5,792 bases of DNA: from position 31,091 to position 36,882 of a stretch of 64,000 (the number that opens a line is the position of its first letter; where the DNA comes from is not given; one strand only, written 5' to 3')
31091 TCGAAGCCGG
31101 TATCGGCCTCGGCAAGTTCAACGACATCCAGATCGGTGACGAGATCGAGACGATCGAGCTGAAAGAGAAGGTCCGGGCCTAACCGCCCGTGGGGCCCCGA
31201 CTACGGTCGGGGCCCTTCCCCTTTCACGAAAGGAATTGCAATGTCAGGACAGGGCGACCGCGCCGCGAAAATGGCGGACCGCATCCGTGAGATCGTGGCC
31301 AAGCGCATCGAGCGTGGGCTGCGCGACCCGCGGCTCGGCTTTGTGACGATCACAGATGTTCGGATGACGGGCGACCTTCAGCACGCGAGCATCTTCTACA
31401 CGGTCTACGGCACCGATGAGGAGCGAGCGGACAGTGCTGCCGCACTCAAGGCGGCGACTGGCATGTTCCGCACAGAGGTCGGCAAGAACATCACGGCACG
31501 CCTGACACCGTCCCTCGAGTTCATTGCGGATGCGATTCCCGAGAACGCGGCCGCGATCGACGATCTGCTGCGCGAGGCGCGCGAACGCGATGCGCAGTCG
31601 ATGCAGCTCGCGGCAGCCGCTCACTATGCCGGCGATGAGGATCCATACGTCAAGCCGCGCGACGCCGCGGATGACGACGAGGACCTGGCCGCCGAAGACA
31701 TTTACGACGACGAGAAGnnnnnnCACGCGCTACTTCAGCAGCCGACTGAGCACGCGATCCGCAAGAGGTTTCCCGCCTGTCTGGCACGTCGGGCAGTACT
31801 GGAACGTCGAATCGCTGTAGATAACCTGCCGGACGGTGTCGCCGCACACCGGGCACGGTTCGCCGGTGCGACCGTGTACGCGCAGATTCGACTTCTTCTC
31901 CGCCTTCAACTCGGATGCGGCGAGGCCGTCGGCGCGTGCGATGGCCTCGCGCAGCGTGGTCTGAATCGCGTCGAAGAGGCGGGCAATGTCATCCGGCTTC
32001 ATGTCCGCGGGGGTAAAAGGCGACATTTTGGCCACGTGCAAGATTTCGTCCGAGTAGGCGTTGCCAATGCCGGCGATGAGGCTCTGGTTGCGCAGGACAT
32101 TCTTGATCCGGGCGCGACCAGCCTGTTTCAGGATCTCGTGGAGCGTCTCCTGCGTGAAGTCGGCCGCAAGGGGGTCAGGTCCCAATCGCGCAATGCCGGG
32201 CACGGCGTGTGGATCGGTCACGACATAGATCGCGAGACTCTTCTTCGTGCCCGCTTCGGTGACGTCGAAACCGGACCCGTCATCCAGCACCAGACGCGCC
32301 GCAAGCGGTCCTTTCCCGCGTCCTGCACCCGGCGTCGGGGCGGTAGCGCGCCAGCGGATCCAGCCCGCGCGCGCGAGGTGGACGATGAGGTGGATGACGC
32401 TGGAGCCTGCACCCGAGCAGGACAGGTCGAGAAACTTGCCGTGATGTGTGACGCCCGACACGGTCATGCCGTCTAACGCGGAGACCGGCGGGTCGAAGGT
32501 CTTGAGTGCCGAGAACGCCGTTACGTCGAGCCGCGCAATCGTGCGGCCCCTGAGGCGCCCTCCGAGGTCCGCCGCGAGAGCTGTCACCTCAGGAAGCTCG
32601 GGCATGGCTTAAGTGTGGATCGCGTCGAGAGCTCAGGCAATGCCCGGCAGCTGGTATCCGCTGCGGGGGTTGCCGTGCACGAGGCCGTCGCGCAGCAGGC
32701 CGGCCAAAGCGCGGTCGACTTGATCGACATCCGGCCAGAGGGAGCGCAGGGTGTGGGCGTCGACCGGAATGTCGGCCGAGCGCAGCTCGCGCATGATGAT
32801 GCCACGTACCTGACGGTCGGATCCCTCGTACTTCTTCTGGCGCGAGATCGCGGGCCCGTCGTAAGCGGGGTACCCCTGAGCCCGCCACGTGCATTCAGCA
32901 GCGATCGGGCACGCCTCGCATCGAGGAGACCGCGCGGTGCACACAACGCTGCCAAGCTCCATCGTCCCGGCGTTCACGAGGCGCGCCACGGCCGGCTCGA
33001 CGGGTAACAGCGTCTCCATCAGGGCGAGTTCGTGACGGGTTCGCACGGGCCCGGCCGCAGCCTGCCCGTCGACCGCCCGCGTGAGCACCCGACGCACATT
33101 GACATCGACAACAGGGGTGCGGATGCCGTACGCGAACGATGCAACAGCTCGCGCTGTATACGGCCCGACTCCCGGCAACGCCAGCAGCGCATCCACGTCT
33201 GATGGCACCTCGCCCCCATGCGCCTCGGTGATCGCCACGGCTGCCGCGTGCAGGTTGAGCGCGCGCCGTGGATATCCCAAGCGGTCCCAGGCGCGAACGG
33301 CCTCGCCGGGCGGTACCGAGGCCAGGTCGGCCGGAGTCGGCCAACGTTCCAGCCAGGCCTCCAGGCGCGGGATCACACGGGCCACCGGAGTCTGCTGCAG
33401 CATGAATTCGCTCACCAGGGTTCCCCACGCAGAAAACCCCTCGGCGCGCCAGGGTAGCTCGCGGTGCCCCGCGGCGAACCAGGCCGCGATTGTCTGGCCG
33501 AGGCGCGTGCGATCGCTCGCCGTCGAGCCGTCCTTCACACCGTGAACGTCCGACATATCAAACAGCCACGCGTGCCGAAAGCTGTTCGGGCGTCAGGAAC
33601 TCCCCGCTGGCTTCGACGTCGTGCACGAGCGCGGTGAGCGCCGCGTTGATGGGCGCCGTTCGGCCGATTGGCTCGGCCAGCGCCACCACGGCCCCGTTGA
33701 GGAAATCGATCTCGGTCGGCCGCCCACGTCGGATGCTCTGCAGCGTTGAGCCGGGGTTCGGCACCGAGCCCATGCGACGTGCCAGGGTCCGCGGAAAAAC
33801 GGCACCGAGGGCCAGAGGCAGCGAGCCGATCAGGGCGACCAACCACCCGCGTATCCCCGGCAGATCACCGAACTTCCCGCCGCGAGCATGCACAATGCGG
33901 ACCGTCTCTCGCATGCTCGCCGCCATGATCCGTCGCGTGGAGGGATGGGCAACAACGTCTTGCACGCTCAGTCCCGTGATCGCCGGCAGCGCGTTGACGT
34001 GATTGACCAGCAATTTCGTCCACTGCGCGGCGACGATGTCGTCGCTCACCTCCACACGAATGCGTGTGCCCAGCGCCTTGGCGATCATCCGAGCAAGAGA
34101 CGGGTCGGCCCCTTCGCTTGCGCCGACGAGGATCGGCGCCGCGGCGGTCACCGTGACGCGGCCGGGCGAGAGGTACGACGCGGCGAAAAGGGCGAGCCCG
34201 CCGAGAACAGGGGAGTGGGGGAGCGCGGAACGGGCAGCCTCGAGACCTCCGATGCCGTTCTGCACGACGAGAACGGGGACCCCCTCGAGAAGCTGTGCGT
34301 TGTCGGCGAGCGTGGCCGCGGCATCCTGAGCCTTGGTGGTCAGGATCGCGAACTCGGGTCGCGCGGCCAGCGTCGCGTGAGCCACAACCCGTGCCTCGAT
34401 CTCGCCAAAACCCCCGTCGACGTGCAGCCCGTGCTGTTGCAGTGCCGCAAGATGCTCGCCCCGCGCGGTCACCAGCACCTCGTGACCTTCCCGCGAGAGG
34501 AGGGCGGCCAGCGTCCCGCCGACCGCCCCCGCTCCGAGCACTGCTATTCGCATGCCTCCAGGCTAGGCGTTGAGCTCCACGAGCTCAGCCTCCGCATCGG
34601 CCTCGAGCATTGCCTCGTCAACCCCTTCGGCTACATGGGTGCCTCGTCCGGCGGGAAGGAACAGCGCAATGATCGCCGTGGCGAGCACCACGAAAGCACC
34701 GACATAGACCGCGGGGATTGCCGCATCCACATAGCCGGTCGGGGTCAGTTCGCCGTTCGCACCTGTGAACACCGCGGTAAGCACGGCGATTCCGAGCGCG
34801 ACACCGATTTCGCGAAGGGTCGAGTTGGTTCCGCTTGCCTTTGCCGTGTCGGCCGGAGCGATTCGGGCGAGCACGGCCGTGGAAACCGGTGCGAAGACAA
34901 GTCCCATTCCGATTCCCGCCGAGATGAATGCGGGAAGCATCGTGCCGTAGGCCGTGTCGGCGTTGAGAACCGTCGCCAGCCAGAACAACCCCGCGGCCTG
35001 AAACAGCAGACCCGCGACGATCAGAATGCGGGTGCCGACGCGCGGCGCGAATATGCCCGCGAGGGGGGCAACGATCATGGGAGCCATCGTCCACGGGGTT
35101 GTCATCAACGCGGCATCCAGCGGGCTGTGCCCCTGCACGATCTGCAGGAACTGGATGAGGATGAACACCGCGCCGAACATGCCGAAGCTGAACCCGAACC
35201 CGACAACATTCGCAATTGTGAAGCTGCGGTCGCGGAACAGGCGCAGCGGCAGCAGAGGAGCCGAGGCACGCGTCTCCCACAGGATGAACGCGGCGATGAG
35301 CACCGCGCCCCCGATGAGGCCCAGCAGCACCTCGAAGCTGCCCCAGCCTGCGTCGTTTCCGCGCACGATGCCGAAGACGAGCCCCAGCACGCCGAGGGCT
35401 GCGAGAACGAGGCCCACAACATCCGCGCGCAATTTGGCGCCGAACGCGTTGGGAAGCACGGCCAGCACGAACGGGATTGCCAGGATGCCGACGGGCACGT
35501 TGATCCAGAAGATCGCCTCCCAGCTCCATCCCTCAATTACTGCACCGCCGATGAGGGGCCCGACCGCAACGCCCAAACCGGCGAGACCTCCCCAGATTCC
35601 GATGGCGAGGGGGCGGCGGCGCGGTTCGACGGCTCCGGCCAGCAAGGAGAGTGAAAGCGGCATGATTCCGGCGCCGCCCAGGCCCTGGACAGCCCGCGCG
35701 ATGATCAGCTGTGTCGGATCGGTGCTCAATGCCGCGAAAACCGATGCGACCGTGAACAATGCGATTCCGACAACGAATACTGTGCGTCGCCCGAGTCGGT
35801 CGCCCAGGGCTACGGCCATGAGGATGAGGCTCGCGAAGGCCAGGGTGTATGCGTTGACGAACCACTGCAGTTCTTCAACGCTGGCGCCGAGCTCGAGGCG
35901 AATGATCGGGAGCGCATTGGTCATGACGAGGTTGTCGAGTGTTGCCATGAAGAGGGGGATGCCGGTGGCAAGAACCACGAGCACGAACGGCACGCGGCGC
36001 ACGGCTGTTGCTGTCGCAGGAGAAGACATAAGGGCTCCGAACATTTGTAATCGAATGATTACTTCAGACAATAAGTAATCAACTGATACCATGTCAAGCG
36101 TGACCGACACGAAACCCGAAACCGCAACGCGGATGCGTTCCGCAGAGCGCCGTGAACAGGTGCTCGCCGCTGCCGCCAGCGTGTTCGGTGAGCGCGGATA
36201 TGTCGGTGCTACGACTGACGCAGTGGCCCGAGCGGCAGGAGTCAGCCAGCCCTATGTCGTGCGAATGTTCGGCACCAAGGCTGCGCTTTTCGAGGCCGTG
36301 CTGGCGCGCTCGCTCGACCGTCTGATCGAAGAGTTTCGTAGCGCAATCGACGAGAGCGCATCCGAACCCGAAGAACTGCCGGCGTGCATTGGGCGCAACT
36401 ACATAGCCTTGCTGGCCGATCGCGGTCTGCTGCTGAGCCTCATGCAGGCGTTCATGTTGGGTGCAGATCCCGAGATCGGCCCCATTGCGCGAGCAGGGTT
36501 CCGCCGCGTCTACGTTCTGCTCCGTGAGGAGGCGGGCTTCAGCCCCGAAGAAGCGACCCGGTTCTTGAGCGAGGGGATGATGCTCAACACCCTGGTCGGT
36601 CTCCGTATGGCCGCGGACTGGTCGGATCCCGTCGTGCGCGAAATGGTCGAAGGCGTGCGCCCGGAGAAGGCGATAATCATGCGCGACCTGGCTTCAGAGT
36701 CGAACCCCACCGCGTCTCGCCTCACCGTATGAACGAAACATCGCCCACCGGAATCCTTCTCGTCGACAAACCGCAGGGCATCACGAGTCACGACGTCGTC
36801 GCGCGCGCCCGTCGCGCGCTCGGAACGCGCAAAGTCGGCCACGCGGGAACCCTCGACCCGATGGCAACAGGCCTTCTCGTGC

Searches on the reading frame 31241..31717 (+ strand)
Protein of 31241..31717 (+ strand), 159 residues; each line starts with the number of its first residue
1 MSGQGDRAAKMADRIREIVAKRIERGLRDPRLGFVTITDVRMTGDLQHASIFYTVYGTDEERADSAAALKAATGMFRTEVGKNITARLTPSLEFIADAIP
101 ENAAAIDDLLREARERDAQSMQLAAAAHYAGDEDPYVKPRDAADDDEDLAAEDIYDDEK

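Call 67: search_protein_families(library=pfam, proteins=[window:31241-31717:+], max_evalue=0.01)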
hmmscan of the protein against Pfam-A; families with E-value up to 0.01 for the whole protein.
window:31241-31717:+ (159 aa): 1 family
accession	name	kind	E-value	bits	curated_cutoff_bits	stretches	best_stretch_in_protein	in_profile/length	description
PF02033.23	RBFA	-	2.6e-29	102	34.7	1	7-110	1-105/105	Ribosome-binding factor A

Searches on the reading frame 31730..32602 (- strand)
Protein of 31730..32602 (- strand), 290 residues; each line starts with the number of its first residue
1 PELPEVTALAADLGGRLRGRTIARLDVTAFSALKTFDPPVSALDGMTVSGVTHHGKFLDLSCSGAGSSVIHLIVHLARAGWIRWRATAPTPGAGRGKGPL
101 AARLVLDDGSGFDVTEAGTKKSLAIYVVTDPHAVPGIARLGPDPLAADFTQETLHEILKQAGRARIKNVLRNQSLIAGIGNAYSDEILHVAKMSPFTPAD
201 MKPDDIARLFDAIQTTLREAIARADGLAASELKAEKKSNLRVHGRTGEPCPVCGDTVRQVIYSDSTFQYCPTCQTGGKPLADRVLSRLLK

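Call 67: search_protein_families(library=pfam, proteins=[window:31730-32602:-], max_evalue=0.01)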
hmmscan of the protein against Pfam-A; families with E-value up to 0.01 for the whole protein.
window:31730-32602:- (290 aa): 3 families
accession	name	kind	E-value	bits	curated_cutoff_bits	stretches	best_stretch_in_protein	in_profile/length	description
PF06831.19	H2TH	-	1.6e-18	66.9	34.7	1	140-224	1-85/93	Formamidopyrimidine-DNA glycosylase H2TH domain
PF01149.29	Fapy_DNA_glyco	-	2.1e-12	48.2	25.5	1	1-91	2-91/117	Formamidopyrimidine-DNA glycosylase N-terminal domain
PF13453.11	Zn_ribbon_TFIIB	-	0.0018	18.1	22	1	250-273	2-25/41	Transcription factor zinc-finger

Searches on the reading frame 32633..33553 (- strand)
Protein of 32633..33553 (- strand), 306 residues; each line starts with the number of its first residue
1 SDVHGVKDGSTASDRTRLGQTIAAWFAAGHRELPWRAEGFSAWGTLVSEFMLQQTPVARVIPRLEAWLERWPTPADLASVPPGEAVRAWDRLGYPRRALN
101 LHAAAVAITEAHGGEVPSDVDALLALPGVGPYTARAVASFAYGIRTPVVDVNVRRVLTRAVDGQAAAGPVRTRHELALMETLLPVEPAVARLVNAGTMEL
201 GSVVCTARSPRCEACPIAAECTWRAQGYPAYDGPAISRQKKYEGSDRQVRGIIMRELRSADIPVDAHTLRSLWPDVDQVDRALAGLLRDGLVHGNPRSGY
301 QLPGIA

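Call 67: search_protein_families(library=pfam, proteins=[window:32633-33553:-], max_evalue=0.01)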
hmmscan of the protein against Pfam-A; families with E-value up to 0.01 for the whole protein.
window:32633-33553:- (306 aa): 3 families
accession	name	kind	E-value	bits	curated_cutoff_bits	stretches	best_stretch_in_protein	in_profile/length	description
PF00730.31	HhH-GPD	-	3.3e-14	53.6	26.2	1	47-161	1-87/108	HhH-GPD superfamily base excision DNA repair protein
PF00633.29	HHH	-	1.6e-08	34.4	24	1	112-140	2-30/30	Helix-hairpin-helix motif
PF10576.14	EndIII_4Fe-2S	-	2.1e-05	25.1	20.5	1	205-221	1-17/17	Iron-sulfur binding domain of endonuclease III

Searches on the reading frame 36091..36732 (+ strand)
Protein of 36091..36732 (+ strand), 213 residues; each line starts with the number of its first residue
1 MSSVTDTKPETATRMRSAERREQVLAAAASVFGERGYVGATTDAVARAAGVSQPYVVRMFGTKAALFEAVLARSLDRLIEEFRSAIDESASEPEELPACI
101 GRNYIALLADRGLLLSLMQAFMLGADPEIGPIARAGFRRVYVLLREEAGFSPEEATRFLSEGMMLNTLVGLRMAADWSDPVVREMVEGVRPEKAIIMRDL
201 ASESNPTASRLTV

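Call 34: find_encoding_contigs(protein=window:36091-36732:+, flank=10000, max_places=1)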
Protein window:36091-36732:+ (213 aa): 1 contig read that carries it; 1 place shown.
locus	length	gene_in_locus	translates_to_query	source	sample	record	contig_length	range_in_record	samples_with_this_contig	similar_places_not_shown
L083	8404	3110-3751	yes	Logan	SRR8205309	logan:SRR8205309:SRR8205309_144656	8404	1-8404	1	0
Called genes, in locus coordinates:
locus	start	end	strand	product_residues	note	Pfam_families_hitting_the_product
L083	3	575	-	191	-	?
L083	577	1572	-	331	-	PF02558:ApbA, PF03807:F420_oxidored, PF08546:ApbA_C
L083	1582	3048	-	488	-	PF07690:MFS_1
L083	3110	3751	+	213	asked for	PF00440:TetR_N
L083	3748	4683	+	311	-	PF01509:TruB_N, PF16198:TruB_C_2, PF09142:TruB_C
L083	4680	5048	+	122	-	-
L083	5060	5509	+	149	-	-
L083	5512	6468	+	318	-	PF06574:FAD_syn, PF01687:Flavokinase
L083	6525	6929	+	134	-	-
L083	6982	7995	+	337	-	PF01791:DeoC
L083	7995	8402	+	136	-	?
